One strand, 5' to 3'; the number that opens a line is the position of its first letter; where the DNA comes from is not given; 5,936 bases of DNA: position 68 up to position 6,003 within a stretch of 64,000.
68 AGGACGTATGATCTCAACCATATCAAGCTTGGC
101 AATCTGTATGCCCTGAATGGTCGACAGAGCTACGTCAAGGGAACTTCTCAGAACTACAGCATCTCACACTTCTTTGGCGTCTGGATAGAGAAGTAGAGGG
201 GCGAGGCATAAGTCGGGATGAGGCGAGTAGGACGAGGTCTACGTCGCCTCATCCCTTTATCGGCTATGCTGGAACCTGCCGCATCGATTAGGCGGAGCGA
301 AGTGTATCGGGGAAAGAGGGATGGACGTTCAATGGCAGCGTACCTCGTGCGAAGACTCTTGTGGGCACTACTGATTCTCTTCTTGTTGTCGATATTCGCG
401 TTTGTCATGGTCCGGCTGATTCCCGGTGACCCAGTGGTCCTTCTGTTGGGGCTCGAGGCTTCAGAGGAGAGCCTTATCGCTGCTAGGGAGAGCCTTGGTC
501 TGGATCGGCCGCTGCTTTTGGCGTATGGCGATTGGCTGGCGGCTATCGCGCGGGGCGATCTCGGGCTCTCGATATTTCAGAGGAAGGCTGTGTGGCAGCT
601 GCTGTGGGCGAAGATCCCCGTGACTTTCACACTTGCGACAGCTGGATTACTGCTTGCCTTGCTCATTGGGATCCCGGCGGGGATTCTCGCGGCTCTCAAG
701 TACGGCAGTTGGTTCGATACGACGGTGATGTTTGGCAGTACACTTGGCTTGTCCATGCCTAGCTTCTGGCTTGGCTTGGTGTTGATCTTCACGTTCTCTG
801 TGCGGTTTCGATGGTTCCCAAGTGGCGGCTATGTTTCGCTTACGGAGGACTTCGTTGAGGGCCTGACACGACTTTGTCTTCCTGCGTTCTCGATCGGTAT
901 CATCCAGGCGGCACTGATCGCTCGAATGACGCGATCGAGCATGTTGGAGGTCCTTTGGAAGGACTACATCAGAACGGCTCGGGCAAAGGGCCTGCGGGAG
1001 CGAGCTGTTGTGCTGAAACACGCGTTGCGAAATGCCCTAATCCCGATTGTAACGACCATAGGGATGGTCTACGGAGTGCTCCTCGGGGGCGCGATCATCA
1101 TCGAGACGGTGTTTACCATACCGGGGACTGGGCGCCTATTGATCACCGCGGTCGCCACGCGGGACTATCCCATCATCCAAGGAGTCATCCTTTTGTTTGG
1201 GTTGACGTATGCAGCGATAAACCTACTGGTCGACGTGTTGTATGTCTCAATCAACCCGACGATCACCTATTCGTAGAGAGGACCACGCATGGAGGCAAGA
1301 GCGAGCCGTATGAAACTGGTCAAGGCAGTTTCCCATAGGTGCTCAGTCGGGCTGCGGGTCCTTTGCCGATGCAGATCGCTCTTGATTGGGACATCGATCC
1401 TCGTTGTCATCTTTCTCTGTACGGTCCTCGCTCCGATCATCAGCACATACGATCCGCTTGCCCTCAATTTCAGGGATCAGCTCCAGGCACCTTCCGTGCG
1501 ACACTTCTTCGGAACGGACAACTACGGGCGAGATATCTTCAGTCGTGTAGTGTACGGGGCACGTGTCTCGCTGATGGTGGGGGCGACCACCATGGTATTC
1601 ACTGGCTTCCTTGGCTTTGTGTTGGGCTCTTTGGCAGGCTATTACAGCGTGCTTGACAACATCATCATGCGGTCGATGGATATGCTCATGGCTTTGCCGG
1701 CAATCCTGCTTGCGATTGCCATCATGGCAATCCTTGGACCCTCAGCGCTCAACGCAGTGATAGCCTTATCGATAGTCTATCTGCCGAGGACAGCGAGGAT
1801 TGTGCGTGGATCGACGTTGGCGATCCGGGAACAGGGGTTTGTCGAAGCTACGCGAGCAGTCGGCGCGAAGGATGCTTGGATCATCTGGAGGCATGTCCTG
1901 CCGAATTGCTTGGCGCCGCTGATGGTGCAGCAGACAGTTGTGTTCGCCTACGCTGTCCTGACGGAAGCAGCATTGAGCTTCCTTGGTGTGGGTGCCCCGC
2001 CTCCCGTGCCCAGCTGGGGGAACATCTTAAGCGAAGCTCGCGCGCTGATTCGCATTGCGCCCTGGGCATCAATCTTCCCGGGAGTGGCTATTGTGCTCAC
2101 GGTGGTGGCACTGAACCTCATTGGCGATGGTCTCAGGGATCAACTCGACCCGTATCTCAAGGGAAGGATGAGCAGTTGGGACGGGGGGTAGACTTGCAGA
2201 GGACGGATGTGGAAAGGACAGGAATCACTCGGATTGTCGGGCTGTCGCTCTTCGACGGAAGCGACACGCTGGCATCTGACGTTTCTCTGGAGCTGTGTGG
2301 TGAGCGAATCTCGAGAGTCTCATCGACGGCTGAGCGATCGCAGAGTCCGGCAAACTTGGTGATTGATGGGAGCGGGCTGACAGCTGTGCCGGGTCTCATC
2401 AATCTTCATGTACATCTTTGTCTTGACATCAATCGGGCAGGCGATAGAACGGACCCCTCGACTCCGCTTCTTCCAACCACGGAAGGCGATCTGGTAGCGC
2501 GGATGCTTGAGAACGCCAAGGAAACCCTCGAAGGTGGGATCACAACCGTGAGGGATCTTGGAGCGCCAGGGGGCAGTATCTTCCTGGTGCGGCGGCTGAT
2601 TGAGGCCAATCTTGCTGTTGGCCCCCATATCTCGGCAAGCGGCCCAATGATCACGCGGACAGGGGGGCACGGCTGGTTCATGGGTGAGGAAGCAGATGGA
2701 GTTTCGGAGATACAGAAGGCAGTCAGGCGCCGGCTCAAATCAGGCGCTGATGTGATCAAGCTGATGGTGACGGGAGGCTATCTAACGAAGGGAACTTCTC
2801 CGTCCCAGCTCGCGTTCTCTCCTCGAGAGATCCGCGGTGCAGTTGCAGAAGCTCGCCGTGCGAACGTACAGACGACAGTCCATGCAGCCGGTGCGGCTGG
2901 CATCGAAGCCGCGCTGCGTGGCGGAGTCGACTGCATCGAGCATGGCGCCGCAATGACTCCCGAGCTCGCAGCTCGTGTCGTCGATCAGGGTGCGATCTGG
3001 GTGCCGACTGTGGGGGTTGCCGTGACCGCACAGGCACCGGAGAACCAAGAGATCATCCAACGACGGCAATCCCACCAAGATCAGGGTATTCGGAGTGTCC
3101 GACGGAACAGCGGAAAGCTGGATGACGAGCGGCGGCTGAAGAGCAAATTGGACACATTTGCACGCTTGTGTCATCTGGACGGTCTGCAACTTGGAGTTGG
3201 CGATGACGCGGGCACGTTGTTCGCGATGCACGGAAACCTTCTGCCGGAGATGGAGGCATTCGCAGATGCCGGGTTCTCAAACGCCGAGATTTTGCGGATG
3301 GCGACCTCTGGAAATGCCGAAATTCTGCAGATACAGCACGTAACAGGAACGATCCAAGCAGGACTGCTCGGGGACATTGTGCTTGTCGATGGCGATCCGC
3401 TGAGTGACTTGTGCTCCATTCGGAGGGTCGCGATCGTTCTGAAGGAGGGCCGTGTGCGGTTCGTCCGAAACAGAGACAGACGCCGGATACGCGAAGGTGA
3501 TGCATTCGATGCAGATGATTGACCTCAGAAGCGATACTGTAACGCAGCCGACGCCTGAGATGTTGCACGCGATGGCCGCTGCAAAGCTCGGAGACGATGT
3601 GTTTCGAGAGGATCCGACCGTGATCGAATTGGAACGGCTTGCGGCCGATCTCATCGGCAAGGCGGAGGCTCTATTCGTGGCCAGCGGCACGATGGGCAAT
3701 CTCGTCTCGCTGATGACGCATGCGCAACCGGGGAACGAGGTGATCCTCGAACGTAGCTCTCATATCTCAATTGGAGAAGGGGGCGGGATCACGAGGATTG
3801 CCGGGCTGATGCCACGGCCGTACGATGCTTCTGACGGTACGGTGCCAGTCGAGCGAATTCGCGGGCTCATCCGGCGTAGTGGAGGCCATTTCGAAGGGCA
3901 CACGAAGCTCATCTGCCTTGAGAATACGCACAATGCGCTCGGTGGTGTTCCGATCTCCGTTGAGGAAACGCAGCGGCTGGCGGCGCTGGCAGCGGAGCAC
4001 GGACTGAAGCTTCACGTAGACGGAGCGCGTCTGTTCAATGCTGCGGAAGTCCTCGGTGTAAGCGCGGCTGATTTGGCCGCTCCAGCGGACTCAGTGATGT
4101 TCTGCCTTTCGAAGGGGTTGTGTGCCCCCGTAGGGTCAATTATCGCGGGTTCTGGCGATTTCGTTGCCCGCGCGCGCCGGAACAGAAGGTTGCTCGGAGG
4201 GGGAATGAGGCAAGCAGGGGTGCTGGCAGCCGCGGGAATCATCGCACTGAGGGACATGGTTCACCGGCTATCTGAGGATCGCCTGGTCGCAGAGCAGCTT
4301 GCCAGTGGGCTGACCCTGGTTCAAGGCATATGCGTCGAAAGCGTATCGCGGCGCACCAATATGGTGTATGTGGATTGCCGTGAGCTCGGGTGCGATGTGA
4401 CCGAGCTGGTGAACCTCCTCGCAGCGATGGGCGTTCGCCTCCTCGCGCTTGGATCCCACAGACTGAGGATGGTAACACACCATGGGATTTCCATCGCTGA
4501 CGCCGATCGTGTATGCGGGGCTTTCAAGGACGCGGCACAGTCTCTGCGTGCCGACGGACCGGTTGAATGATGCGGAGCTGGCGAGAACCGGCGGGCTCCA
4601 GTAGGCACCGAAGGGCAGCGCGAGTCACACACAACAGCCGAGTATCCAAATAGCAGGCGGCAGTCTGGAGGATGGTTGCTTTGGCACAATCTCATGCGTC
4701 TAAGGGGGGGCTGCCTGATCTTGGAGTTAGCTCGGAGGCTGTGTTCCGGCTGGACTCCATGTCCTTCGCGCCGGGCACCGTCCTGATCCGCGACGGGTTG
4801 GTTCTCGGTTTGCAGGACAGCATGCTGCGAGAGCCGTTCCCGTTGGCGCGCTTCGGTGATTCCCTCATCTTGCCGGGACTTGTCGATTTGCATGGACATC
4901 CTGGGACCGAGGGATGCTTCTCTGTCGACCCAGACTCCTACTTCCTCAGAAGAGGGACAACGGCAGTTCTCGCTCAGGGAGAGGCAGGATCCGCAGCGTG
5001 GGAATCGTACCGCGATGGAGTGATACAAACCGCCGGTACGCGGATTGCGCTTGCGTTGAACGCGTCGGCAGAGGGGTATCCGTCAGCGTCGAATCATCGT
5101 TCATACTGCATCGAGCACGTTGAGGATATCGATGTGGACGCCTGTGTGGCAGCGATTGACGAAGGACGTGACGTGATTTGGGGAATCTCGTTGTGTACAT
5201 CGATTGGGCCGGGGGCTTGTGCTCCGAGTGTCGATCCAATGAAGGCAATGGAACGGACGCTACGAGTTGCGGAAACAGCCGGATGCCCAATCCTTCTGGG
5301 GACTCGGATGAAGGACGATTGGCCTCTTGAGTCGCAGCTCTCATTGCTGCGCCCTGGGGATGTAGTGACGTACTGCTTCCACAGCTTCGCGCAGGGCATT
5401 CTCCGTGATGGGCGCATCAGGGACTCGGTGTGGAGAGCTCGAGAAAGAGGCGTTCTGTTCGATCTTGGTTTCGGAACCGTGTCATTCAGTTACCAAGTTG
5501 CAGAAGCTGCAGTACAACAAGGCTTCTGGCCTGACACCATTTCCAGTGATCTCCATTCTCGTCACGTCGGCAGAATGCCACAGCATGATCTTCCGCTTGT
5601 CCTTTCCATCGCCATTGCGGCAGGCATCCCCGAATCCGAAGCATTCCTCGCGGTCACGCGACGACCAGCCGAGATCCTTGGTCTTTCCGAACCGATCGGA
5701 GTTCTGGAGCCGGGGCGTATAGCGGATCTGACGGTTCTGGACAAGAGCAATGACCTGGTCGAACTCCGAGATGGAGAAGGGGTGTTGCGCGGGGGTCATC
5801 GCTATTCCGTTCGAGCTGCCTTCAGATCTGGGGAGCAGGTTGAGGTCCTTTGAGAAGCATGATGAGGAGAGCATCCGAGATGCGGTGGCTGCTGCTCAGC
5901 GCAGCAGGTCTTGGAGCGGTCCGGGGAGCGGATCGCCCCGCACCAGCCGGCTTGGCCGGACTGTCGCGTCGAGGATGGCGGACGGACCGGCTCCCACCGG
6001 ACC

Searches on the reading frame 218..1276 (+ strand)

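Call 49: search_protein_families(library=pfam, proteins=[window:218-1276:+], max_evalue=0.0001)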
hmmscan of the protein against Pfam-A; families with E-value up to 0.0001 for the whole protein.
window:218-1276:+ (352 aa): 2 families
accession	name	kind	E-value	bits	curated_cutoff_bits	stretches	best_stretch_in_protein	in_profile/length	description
PF00528.27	BPD_transp_1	-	1.5e-38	132.8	26.4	1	151-349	1-182/184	Binding-protein-dependent transport system inner membrane component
PF19300.4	BPD_transp_1_N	-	7.6e-15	55.5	23.8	1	39-140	1-114/114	Binding-prot-dependent transport system membrane comp, N-term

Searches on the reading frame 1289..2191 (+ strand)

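Call 49: search_protein_families(library=pfam, proteins=[window:1289-2191:+], max_evalue=0.0001)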
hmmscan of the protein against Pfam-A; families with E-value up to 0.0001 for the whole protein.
window:1289-2191:+ (300 aa): 2 families
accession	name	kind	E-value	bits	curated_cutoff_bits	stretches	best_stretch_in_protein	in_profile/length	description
PF00528.27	BPD_transp_1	-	7.3e-31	107.8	26.4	1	109-290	1-182/184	Binding-protein-dependent transport system inner membrane component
PF12911.12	OppC_N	-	6.6e-06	26.4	23.9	1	23-68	8-53/53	N-terminal TM domain of oligopeptide transport permease C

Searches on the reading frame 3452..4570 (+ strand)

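Call 49: search_protein_families(library=pfam, proteins=[window:3452-4570:+], max_evalue=0.0001)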
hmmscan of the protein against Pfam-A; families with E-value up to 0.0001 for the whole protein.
window:3452-4570:+ (372 aa): 3 families
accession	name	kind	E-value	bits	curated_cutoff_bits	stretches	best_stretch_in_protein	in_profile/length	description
PF01212.27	Beta_elim_lyase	-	1.3e-99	333.6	27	1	24-308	1-286/288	Beta-eliminating lyase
PF00155.27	Aminotran_1_2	-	1.3e-08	34.9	19.7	1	33-192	18-187/361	Aminotransferase class I and II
PF01041.23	DegT_DnrJ_EryC1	-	2.6e-06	27.4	19.8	0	44-192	13-147/360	DegT/DnrJ/EryC1/StrS aminotransferase family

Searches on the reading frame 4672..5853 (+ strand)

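Call 49: search_protein_families(library=pfam, proteins=[window:4672-5853:+], max_evalue=0.0001)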
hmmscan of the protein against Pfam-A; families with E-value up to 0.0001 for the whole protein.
window:4672-5853:+ (393 aa): 2 families
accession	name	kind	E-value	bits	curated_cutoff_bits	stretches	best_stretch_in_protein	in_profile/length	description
PF01979.26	Amidohydro_1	-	2.4e-09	37.4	25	1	311-361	264-321/345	Amidohydrolase family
PF07969.17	Amidohydro_3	-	2e-06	28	29.7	0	322-365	410-451/472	Amidohydrolase family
